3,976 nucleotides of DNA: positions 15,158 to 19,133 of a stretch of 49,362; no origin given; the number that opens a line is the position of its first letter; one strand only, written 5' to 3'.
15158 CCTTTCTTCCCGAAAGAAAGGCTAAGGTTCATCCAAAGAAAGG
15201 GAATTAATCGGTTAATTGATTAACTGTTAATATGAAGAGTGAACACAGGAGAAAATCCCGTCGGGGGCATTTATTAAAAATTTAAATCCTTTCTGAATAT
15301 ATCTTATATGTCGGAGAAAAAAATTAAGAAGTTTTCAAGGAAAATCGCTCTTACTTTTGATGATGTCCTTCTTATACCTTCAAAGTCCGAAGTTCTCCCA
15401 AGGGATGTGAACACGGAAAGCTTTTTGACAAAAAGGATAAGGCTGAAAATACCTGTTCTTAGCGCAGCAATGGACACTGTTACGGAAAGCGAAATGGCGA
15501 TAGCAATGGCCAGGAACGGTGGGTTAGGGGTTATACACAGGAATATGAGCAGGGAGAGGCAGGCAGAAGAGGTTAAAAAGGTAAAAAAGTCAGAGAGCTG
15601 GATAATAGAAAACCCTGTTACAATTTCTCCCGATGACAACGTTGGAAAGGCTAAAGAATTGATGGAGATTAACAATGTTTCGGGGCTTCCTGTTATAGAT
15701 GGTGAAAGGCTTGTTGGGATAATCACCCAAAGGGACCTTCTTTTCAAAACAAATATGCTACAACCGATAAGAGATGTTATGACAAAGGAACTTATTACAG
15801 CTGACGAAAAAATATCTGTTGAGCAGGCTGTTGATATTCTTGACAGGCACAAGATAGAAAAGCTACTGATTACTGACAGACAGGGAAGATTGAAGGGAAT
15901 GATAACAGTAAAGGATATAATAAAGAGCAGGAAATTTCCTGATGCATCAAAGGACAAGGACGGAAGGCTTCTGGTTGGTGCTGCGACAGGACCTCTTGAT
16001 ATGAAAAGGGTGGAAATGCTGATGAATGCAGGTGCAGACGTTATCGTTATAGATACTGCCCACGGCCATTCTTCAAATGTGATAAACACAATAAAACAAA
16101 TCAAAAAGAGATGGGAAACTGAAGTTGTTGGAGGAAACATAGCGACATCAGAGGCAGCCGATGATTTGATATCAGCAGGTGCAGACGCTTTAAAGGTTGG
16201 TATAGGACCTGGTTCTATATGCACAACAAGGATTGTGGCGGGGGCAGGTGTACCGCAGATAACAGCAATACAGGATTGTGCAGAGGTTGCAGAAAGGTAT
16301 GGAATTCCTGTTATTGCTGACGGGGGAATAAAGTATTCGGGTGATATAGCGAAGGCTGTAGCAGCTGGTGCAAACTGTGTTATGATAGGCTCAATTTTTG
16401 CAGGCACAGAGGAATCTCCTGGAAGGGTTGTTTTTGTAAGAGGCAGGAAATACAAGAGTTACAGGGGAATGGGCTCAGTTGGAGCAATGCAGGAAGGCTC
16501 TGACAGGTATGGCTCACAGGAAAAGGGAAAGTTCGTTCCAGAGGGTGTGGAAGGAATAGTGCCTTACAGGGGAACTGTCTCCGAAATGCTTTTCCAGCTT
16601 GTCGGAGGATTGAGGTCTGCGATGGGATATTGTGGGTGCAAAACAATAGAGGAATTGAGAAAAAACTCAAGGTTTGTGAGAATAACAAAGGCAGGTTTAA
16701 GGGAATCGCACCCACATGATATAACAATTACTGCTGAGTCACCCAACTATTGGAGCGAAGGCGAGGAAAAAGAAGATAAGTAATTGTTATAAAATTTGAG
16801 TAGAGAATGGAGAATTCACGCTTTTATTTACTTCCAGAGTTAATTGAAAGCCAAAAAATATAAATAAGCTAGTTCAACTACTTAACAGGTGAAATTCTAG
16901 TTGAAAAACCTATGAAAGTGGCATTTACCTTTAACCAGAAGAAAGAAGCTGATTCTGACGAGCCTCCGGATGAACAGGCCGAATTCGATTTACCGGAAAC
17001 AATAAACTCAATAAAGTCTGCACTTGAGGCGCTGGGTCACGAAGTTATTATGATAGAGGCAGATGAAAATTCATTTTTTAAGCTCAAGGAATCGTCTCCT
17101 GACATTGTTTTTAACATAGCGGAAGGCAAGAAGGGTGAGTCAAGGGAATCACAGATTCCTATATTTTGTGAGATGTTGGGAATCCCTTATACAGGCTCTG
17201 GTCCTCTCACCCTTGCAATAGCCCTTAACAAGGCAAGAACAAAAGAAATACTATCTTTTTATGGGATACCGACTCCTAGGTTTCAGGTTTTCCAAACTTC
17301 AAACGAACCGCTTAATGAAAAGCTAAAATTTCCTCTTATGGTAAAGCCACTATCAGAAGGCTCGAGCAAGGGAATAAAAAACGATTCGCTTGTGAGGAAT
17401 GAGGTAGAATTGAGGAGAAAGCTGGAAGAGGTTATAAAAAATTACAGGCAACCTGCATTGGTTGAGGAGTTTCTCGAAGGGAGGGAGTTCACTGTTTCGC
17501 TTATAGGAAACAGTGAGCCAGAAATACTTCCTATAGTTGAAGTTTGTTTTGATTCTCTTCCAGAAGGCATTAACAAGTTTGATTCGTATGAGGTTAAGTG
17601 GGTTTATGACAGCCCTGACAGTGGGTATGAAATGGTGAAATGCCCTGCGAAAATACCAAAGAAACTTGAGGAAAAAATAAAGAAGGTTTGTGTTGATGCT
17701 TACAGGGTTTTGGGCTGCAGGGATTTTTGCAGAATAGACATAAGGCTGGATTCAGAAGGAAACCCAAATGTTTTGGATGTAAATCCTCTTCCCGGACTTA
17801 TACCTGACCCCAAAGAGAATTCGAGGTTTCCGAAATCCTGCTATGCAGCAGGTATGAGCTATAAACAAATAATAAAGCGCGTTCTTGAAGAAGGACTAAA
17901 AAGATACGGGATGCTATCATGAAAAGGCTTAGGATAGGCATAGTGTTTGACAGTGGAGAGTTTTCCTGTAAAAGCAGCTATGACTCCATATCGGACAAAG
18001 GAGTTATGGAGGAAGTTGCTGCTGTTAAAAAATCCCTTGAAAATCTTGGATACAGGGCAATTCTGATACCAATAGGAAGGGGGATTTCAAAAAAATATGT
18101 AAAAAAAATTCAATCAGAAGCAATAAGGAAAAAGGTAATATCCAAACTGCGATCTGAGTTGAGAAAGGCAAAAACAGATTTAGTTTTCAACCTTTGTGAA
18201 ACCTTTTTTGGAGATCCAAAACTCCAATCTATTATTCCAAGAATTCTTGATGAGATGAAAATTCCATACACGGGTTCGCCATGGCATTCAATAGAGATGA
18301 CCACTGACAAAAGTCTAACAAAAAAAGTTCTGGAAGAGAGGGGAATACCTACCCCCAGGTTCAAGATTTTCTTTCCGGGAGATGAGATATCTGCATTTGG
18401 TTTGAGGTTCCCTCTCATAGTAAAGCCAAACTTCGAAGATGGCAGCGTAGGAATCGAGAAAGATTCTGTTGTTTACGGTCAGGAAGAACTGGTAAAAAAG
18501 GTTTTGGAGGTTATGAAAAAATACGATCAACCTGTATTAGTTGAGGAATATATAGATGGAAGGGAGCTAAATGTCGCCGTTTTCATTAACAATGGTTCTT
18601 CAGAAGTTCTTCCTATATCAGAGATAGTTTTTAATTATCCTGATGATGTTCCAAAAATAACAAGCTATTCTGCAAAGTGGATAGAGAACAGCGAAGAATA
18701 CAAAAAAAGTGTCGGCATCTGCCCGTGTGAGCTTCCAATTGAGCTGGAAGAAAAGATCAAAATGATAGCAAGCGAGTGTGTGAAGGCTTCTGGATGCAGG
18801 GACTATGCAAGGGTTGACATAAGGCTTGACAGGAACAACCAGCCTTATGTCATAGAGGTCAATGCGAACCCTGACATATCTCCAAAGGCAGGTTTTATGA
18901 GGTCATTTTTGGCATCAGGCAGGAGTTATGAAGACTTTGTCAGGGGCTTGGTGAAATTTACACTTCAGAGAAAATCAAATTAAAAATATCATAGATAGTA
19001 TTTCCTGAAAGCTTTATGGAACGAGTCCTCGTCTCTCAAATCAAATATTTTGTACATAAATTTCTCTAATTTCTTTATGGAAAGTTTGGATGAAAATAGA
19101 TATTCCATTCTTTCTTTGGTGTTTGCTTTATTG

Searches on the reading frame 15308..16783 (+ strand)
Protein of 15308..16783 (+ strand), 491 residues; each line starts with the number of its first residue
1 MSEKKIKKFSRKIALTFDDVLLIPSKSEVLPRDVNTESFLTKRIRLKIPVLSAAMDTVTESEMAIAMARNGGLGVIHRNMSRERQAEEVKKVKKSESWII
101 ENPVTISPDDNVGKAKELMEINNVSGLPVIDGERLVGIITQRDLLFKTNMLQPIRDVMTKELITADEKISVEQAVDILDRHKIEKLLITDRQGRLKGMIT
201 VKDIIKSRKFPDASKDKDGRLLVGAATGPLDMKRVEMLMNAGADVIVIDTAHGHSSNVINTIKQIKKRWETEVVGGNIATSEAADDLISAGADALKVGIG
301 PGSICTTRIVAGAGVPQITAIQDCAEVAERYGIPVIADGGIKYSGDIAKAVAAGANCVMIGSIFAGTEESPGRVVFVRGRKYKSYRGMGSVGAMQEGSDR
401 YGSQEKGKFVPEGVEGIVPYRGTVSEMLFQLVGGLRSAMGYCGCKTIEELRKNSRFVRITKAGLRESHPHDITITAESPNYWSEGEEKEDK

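Call 82: search_protein_families(library=pfam, proteins=[window:15308-16783:+], max_evalue=0.00001)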
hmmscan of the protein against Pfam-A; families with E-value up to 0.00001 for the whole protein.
window:15308-16783:+ (491 aa): 5 families
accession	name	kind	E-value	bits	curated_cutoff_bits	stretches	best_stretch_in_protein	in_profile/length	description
PF00478.31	IMPDH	-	3.2e-163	543.1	25.6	1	14-470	1-345/345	IMP dehydrogenase / GMP reductase domain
PF00571.33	CBS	-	2.5e-27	95.4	24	2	100-145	6-52/57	CBS domain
PF03060.21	NMO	-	4.8e-15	56.2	28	1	231-374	102-235/331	Nitronate monooxygenase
PF01070.24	FMN_dh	-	4e-11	43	24.9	1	256-364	204-305/350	FMN-dependent dehydrogenase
PF00977.27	His_biosynth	-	5e-06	26.6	23.6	0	324-364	182-222/228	Histidine biosynthesis protein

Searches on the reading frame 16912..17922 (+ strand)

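Call 82: search_protein_families(library=pfam, proteins=[window:16912-17922:+], max_evalue=0.00001)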
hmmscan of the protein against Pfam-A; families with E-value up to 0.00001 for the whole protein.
window:16912-17922:+ (336 aa): 3 families
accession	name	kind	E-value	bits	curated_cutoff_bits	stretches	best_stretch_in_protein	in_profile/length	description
PF07478.18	Dala_Dala_lig_C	-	2.5e-40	138.6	24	1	117-326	5-204/204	D-ala D-ala ligase C-terminus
PF02655.19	ATP-grasp_3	-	3.5e-08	34.1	23.2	1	106-292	3-155/160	ATP-grasp domain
PF02222.28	ATP-grasp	-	5.7e-06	26.5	27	0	116-189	5-77/179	ATP-grasp domain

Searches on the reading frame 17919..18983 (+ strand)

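Call 82: search_protein_families(library=pfam, proteins=[window:17919-18983:+], max_evalue=0.00001)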
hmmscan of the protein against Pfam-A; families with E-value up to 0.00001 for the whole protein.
window:17919-18983:+ (354 aa): 6 families
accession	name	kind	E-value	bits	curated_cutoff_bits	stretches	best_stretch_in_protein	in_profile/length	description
PF07478.18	Dala_Dala_lig_C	-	1.5e-29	103.4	24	1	142-345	6-203/204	D-ala D-ala ligase C-terminus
PF02655.19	ATP-grasp_3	-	5.3e-10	40.1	23.2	1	129-316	2-155/160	ATP-grasp domain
PF08443.16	RimK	-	3.9e-09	36.8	21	0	128-216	1-86/188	RimK-like ATP-grasp domain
PF13535.11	ATP-grasp_4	-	5.1e-08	33.1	27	1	163-250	2-100/160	ATP-grasp domain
PF01071.24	GARS_A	-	3.8e-07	30.6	27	1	129-233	1-110/194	Phosphoribosylglycinamide synthetase, ATP-grasp (A) domain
PF14397.11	ATPgrasp_ST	-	7.8e-06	25.7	31.4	0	278-322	216-260/278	Sugar-transfer associated ATP-grasp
